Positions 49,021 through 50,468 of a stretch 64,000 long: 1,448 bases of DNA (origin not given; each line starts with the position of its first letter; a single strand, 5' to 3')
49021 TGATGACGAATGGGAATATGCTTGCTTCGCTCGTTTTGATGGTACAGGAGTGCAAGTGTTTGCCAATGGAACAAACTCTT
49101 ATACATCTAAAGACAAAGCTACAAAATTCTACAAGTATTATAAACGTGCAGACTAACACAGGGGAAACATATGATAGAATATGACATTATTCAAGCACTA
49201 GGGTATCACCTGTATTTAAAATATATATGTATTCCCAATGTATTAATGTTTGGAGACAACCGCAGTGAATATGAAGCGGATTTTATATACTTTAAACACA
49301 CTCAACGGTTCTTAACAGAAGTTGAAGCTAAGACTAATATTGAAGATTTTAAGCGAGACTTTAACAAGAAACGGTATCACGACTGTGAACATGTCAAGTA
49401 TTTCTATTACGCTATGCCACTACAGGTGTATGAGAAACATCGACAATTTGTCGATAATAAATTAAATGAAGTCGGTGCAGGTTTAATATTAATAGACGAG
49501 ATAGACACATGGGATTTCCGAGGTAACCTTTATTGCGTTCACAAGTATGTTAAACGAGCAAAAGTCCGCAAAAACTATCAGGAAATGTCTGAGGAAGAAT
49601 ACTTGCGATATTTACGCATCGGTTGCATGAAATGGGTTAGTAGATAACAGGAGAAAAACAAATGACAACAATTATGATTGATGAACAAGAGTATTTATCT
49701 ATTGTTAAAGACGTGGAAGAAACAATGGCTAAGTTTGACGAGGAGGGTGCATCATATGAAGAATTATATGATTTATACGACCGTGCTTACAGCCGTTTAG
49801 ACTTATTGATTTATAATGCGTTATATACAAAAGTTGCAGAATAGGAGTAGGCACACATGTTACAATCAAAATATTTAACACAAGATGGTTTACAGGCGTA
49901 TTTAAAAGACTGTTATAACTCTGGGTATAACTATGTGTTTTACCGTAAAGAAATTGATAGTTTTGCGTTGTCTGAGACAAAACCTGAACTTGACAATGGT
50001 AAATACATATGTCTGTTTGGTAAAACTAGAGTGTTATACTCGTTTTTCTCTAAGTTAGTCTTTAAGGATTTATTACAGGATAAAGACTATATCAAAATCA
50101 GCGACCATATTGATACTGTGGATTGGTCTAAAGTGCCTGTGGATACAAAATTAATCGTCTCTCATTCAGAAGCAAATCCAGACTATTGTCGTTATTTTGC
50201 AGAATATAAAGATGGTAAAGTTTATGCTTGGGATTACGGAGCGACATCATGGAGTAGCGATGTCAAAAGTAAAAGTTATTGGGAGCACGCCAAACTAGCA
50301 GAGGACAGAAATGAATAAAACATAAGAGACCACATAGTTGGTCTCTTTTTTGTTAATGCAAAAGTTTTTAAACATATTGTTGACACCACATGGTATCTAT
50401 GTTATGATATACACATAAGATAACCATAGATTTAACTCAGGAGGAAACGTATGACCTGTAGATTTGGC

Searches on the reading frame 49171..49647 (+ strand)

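Call 13: search_protein_families(library=phrogs, proteins=[window:49171-49647:+], max_evalue=0.00001)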
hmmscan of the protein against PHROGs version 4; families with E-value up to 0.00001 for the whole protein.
window:49171-49647:+ (158 aa): 1 family
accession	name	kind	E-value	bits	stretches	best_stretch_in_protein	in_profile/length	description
phrog_2776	-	unknown function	1.9e-12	48.3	1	20-149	33-139/181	-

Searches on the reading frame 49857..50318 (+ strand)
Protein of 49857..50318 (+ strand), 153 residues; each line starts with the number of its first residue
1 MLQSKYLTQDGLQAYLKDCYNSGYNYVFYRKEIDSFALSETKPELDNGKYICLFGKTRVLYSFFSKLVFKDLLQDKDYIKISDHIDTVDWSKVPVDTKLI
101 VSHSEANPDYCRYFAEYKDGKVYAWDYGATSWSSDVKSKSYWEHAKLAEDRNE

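Call 13: search_protein_families(library=phrogs, proteins=[window:49857-50318:+], max_evalue=0.00001)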
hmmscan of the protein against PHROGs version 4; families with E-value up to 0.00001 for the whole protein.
window:49857-50318:+ (153 aa): 1 family
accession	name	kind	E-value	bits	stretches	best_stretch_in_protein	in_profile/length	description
phrog_21026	-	unknown function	3.3e-21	76.8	1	9-151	6-145/147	-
